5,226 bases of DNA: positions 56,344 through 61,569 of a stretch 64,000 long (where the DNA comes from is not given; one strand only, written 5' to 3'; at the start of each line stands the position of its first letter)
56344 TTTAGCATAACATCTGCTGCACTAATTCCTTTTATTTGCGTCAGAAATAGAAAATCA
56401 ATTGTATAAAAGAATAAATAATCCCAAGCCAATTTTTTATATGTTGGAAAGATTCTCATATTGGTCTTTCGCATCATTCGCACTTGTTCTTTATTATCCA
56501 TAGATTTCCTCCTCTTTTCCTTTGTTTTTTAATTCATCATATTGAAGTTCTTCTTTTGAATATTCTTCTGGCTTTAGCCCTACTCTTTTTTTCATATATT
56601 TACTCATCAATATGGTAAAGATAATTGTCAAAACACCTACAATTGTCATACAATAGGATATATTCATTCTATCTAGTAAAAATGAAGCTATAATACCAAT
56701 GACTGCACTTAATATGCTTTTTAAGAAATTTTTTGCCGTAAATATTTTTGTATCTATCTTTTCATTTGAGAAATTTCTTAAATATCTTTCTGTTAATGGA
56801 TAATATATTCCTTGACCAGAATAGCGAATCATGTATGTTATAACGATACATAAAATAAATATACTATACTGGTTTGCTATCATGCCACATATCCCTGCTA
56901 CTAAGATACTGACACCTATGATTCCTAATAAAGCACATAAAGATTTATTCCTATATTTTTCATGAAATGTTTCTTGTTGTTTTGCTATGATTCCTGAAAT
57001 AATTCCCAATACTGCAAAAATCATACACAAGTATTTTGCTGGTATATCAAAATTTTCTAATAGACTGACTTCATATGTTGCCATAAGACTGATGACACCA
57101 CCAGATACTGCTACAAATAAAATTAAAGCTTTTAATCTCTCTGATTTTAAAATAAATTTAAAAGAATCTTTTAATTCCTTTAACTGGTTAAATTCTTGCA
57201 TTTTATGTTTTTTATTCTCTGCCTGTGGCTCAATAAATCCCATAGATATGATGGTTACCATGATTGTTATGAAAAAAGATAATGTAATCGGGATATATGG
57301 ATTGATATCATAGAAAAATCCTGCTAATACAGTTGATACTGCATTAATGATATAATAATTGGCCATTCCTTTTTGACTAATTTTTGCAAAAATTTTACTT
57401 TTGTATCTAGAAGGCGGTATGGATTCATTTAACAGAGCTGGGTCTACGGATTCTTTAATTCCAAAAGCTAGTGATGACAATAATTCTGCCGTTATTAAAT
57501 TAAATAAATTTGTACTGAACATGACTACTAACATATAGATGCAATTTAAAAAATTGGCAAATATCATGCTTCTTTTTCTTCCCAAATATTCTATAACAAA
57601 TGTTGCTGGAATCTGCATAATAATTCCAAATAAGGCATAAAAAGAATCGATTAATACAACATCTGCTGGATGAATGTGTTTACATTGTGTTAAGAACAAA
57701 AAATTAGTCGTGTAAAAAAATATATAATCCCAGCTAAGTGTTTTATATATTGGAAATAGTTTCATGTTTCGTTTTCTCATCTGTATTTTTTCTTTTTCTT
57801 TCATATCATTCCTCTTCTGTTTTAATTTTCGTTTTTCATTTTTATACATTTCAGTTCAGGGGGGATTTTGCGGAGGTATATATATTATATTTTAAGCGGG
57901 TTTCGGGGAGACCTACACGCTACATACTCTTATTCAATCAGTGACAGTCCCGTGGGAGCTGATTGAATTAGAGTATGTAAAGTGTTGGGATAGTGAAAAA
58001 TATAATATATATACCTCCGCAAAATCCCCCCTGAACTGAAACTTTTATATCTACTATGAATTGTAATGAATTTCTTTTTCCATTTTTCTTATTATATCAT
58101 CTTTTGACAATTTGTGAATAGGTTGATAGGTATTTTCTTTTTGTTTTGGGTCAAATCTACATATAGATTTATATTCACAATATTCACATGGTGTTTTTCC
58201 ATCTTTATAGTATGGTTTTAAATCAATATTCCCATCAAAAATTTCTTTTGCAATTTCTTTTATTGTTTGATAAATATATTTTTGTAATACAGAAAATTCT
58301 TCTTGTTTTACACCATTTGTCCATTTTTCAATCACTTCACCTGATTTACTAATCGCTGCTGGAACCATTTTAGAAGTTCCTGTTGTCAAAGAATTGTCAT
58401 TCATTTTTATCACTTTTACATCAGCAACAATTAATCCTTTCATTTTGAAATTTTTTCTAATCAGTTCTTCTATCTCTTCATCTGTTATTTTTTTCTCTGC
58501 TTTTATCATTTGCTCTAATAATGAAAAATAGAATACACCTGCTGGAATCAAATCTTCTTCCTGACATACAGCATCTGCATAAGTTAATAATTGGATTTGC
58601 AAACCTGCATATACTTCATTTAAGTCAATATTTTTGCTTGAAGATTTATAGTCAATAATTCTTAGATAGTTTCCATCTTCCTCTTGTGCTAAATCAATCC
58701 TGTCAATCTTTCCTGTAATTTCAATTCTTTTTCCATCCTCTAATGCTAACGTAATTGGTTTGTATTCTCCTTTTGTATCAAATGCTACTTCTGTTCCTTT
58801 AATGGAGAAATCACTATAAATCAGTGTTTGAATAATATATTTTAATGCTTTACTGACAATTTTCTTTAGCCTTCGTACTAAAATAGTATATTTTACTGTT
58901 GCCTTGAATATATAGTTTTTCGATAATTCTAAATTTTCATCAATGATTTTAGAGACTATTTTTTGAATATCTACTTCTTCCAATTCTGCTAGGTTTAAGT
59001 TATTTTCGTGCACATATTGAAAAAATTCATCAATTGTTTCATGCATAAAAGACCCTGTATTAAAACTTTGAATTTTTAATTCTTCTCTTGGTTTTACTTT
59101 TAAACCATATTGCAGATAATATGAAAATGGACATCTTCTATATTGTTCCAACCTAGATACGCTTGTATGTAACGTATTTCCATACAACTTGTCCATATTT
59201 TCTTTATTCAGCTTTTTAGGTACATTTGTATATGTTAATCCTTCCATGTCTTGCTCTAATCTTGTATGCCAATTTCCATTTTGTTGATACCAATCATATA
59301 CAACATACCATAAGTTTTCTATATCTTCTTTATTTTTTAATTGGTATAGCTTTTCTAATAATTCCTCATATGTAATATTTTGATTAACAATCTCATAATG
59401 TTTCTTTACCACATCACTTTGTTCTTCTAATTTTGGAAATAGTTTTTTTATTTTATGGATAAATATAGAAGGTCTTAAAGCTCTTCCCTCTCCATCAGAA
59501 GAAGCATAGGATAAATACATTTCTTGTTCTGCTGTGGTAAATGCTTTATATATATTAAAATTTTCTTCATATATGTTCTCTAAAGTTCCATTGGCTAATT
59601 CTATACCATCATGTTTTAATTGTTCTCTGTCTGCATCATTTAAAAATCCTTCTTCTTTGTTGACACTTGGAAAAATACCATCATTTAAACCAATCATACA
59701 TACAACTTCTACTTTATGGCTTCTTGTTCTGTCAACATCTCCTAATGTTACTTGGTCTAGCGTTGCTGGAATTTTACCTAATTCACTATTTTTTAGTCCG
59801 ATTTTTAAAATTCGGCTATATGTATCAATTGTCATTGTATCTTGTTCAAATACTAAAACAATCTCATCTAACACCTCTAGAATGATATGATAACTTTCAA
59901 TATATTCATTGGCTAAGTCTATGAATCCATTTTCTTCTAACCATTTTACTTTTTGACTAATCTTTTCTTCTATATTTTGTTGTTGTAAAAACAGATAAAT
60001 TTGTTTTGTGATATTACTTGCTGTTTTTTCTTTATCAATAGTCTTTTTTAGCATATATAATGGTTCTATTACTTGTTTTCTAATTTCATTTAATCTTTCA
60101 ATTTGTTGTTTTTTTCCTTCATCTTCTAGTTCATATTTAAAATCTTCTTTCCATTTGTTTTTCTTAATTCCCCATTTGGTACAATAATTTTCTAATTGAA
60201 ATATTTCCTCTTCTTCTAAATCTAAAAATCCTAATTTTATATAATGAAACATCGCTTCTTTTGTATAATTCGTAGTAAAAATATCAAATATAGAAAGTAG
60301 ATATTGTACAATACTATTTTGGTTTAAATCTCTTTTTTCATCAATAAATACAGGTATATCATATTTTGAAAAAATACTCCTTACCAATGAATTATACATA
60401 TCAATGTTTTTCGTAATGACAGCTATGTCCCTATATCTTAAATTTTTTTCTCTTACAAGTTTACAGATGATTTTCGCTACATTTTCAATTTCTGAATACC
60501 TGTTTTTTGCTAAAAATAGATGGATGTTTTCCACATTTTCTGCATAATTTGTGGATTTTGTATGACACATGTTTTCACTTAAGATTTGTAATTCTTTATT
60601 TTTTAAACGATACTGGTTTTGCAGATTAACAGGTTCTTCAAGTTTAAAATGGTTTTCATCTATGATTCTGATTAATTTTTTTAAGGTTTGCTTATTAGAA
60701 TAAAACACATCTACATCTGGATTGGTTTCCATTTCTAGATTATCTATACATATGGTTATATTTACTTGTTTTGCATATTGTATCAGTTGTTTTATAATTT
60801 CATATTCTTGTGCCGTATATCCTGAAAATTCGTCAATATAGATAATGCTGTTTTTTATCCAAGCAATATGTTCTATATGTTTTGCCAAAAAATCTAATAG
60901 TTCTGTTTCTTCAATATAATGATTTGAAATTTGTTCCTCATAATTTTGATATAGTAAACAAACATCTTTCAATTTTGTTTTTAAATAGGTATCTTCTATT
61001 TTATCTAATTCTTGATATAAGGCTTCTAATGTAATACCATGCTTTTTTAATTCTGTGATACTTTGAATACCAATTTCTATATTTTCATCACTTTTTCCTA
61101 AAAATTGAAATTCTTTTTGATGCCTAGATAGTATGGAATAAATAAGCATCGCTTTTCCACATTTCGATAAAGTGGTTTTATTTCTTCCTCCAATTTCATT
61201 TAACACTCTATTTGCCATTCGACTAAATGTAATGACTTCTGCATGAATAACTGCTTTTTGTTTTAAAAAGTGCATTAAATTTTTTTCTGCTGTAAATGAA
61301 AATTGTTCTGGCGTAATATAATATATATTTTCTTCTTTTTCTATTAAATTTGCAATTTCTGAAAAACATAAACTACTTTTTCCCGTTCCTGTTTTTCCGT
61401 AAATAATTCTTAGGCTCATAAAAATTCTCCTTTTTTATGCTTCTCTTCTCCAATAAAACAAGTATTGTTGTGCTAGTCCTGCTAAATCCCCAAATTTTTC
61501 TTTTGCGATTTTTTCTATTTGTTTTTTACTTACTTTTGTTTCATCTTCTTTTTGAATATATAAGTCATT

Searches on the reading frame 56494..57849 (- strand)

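Call 31: search_protein_families(library=pfam, proteins=[window:56494-57849:-], max_evalue=0.00001)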
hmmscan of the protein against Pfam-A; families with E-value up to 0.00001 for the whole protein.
window:56494-57849:- (451 aa): 1 family
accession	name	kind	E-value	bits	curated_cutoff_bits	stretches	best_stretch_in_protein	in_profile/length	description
PF07690.21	MFS_1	-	5.8e-20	71.9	33.4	1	52-349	22-311/347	Major Facilitator Superfamily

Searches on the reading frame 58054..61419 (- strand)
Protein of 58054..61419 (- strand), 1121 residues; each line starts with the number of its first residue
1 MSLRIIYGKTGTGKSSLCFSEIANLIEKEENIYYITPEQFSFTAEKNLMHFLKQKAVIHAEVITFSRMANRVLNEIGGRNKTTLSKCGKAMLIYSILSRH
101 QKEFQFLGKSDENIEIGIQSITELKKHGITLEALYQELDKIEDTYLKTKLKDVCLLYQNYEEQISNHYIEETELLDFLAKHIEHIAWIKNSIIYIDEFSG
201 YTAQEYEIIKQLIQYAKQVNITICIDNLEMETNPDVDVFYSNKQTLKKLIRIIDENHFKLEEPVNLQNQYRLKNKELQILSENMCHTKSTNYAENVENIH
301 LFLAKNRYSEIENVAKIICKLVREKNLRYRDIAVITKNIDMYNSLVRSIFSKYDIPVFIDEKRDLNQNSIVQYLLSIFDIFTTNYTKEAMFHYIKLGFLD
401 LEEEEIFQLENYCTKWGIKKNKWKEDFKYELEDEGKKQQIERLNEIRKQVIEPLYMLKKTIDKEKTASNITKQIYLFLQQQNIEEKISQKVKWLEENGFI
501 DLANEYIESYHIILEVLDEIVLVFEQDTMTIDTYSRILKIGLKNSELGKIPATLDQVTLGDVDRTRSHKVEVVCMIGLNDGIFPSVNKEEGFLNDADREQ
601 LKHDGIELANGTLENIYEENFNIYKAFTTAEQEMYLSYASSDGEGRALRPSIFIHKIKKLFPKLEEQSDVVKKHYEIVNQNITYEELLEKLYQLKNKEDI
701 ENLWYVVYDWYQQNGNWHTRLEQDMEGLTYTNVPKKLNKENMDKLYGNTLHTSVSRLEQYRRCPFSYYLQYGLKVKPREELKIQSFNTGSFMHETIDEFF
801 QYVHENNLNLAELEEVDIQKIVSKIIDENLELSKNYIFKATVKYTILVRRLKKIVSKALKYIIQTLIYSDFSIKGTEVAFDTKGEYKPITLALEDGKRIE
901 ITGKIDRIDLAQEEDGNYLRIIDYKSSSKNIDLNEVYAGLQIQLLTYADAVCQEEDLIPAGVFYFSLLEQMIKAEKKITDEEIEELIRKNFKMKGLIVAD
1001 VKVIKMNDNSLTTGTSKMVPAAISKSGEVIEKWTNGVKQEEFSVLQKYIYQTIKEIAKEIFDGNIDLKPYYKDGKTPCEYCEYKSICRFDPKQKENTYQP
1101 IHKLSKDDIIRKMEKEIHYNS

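Call 31: search_protein_families(library=pfam, proteins=[window:58054-61419:-], max_evalue=0.00001)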
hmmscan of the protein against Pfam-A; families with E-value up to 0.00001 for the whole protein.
window:58054-61419:- (1121 aa): 2 families
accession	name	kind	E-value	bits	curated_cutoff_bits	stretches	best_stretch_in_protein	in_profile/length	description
PF21445.3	ADDB_N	-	1.7e-73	247.8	26.6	1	5-280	1-289/290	ADDB, N-terminal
PF12705.13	PDDEXK_1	-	1.2e-42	147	22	1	752-1088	2-247/247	PD-(D/E)XK nuclease superfamily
